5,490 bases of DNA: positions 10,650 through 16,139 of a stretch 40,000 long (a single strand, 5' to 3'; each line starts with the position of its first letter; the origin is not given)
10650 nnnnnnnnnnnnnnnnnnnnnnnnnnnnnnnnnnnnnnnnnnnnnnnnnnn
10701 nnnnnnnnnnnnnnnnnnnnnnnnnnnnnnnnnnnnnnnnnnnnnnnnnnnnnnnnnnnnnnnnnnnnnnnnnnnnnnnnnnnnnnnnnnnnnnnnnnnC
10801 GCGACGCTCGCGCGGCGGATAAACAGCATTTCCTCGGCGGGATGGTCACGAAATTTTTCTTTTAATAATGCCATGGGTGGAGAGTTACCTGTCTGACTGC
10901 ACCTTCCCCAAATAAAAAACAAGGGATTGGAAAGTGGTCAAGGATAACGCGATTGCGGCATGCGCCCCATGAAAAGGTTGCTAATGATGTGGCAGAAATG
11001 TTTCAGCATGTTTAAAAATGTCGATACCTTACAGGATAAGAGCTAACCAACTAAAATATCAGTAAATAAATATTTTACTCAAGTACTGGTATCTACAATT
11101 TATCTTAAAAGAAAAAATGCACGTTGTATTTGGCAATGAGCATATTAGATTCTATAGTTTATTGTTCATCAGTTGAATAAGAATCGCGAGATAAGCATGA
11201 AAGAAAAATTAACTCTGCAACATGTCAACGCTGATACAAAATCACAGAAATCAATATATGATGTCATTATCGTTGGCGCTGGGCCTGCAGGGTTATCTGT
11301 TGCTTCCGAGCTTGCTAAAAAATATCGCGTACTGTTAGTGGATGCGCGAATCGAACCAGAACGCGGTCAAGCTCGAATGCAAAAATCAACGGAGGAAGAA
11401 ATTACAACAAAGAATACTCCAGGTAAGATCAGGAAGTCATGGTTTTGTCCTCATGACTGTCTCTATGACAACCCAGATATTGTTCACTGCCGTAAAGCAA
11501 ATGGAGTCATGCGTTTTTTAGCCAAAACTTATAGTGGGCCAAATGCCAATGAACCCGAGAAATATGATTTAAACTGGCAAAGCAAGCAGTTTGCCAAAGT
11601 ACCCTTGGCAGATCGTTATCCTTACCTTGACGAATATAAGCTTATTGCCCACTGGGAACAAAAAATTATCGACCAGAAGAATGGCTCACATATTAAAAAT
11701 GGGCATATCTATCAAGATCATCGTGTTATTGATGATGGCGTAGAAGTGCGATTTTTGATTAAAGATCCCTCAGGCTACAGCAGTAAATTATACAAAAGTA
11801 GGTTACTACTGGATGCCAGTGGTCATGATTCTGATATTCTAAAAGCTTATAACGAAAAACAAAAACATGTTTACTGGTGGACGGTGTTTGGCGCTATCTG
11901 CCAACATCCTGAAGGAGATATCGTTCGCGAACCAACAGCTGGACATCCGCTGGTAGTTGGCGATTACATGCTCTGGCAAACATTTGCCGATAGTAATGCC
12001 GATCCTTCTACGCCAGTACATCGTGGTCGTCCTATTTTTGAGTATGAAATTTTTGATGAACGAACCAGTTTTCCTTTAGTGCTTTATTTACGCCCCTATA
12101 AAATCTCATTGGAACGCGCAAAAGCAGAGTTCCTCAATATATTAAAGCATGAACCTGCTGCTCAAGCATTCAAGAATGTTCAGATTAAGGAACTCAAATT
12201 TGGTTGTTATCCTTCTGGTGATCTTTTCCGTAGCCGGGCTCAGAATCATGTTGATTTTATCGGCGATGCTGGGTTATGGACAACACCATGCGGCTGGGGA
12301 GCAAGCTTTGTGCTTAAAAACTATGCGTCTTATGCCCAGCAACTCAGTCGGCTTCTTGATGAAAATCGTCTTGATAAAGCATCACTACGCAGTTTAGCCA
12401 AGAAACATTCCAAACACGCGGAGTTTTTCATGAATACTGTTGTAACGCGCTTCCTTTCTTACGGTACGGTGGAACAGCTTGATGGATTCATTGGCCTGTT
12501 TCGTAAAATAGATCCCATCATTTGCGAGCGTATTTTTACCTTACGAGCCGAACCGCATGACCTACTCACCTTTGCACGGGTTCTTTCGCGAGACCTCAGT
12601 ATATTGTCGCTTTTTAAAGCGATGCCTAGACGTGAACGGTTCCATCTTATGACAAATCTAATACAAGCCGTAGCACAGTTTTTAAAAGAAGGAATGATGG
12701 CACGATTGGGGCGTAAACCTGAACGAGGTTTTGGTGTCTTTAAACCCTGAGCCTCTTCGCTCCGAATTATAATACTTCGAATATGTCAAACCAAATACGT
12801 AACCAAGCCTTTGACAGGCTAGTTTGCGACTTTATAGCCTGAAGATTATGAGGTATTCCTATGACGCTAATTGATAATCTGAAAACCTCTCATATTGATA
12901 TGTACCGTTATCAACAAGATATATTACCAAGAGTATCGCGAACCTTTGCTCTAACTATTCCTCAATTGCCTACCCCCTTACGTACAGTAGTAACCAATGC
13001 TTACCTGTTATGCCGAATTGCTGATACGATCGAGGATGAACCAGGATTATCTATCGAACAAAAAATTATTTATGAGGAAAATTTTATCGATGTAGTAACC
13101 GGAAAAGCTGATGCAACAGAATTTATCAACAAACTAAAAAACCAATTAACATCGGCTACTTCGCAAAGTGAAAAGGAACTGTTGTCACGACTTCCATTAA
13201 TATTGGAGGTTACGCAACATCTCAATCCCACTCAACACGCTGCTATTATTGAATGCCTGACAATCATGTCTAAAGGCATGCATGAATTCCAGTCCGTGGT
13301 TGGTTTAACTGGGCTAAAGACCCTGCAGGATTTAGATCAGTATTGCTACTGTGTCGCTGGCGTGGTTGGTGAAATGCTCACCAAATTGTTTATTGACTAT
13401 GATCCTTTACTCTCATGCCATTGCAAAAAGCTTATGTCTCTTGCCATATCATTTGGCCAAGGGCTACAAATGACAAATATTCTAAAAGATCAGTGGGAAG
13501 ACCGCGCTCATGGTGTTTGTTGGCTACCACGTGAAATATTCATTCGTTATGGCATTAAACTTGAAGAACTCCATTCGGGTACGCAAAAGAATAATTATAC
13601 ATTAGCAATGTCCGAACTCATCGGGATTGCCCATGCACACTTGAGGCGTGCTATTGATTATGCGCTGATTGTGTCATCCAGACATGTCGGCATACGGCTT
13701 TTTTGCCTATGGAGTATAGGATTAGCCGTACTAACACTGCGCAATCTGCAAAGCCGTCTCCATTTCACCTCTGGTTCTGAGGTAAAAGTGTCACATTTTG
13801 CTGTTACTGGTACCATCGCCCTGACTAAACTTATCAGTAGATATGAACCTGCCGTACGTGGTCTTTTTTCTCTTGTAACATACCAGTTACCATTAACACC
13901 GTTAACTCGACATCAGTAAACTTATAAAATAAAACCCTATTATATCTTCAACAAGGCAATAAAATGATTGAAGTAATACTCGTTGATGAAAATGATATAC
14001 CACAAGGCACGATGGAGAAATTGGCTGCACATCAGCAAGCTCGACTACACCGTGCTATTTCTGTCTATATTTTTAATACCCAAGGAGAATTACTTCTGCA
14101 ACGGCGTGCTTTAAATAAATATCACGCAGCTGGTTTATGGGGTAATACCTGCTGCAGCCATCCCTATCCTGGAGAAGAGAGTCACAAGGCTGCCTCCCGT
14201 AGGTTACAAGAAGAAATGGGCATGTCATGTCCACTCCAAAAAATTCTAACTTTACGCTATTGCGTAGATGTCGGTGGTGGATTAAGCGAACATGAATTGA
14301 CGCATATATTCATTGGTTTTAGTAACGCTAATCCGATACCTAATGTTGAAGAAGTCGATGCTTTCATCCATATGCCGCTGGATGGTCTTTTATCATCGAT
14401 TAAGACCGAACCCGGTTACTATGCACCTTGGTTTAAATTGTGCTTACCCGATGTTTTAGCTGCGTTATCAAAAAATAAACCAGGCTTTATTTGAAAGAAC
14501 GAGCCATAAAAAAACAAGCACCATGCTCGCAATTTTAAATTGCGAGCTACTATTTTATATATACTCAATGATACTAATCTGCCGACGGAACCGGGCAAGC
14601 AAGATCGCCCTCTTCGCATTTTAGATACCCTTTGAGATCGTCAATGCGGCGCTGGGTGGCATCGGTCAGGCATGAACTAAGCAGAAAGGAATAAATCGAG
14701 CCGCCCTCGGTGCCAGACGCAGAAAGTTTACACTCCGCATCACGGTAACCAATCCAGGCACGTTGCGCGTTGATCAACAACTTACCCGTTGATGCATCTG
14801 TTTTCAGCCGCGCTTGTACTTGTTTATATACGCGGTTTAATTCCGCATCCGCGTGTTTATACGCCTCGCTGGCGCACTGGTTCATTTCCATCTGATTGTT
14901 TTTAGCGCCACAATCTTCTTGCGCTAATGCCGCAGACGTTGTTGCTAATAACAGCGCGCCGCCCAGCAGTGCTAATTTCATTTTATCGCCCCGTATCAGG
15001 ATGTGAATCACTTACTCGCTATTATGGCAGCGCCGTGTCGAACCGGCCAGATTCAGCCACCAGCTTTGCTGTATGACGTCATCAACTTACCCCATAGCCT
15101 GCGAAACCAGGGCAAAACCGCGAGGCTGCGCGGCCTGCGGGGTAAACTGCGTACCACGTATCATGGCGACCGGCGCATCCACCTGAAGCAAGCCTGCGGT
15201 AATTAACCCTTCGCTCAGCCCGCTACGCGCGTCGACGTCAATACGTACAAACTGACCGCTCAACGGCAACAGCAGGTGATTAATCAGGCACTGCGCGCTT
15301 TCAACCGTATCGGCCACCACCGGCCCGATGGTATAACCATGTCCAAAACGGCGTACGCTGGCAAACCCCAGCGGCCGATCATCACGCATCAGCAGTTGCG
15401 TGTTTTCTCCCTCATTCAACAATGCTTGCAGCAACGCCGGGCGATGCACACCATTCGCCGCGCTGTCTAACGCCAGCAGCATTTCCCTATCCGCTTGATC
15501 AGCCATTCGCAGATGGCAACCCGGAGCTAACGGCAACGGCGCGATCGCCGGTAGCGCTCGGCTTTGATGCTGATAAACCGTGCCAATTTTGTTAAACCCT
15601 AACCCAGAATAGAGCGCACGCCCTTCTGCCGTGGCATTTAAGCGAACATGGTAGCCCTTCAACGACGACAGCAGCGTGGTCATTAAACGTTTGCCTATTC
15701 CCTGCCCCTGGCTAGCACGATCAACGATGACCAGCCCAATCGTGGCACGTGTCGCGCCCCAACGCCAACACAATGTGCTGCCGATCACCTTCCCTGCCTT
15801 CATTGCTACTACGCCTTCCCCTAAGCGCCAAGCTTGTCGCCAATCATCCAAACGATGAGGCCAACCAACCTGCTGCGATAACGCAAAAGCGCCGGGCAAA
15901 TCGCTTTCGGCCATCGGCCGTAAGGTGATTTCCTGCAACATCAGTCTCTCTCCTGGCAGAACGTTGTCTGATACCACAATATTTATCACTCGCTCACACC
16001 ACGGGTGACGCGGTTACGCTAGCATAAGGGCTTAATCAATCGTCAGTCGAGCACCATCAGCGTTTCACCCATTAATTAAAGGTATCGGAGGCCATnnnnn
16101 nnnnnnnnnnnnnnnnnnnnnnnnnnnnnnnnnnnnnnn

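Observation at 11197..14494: Orphan three-gene AT-rich isoprenoid cluster: lycopene-cyclase-family flavoprotein + squalene synthase + IPP isomerase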

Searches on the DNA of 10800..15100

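Call 65: search_rna_families(source=window, start=10800, end=15100, threshold=evalue, max_evalue=0.1)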
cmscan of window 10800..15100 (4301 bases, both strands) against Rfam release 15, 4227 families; matches with E-value up to 0.1: 0.
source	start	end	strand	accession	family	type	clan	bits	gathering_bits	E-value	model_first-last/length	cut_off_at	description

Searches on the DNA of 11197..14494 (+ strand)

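Call 64: search_dna_similar(query=window:11197-14494:+, collection=ecoli_genomes, mode=distant, max_rows=10)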
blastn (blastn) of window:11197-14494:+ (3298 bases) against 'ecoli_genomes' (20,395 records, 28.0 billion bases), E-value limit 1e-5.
No match.

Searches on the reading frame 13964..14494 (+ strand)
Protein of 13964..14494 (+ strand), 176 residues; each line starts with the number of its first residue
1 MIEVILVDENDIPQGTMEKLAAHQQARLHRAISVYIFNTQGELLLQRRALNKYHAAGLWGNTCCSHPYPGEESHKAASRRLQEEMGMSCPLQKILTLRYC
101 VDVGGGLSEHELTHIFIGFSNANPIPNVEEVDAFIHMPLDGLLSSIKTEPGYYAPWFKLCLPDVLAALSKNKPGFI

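Call 3: search_protein_families(library=pfam, proteins=[window:13964-14494:+], max_evalue=0.01)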
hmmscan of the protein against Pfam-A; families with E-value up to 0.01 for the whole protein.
window:13964-14494:+ (176 aa): 1 family
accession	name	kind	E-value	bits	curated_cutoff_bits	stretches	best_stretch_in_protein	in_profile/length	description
PF00293.34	NUDIX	-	8.3e-16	58.7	21.1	1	28-151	2-128/134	NUDIX domain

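Call 4: search_protein_families(library=ncbifam, proteins=[window:13964-14494:+], max_evalue=0.01)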
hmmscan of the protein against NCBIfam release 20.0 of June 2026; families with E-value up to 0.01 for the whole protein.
window:13964-14494:+ (176 aa): 8 families
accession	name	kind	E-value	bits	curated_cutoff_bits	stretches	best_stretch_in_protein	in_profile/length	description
NF002995.0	PRK03759.1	equivalog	1.5e-44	151.9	127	1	3-159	8-167/185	isopentenyl-diphosphate Delta-isomerase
TIGR02150.1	IPP_isom_1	equivalog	6.1e-34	117.2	105.8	1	4-160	1-158/159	isopentenyl-diphosphate delta-isomerase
NF041653.1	Nud_hyd_Meth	equivalog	3.6e-10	39.9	300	1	7-158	5-154/170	Nudix hydrolase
NF011922.0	PRK15393.1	equivalog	1.5e-06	28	152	1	7-88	16-97/182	NUDIX hydrolase YfcD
NF006530.0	PRK08999.1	equivalog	0.00021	20.5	245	1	27-90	5-65/315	Nudix family hydrolase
NF001938.0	PRK00714.1-5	equivalog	0.0016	17.8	116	1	21-88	5-75/172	RNA pyrophosphohydrolase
NF007834.0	PRK10546.1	equivalog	0.0026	17.6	156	1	35-92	9-64/135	pyrimidine (deoxy)nucleoside triphosphate diphosphatase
NF041652.1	Nud_hyd_Dein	equivalog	0.0075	16.5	200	0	29-96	13-81/152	Nudix hydrolase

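Call 17: search_protein_families(library=padloc, proteins=[window:13964-14494:+], max_evalue=0.01)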
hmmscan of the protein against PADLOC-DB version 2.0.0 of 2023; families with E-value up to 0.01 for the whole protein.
window:13964-14494:+ (176 aa): 0 families

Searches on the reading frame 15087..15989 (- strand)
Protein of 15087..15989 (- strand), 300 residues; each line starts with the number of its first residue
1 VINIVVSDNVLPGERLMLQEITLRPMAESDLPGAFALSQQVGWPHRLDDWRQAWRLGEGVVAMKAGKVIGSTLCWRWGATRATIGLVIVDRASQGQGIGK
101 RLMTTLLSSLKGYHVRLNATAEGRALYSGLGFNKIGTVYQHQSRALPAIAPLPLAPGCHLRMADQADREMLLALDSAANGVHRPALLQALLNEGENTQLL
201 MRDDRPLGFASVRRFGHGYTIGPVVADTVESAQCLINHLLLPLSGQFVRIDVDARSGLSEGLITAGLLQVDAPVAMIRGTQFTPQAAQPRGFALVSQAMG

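Call 3: search_protein_families(library=pfam, proteins=[window:15087-15989:-], max_evalue=0.01)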
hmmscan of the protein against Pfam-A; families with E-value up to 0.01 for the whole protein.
window:15087-15989:- (300 aa): 4 families
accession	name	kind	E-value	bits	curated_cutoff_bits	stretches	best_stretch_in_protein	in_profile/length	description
PF18014.7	Acetyltransf_18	-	1.4e-21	76.9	22.7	1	172-284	2-117/124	Acetyltransferase (GNAT) domain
PF13673.13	Acetyltransf_10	-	2.5e-10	40.9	23.6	1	60-139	34-114/128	Acetyltransferase (GNAT) domain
PF00583.31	Acetyltransf_1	-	3.9e-10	40.5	20.7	1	43-132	16-116/116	Acetyltransferase (GNAT) family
PF13508.13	Acetyltransf_7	-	1.1e-09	39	27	1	60-133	6-83/84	Acetyltransferase (GNAT) domain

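Call 76: search_protein_families(library=ncbifam, proteins=[window:15087-15989:-], max_evalue=0.00001)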
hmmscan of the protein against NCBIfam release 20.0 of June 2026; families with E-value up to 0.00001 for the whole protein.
window:15087-15989:- (300 aa): 0 families
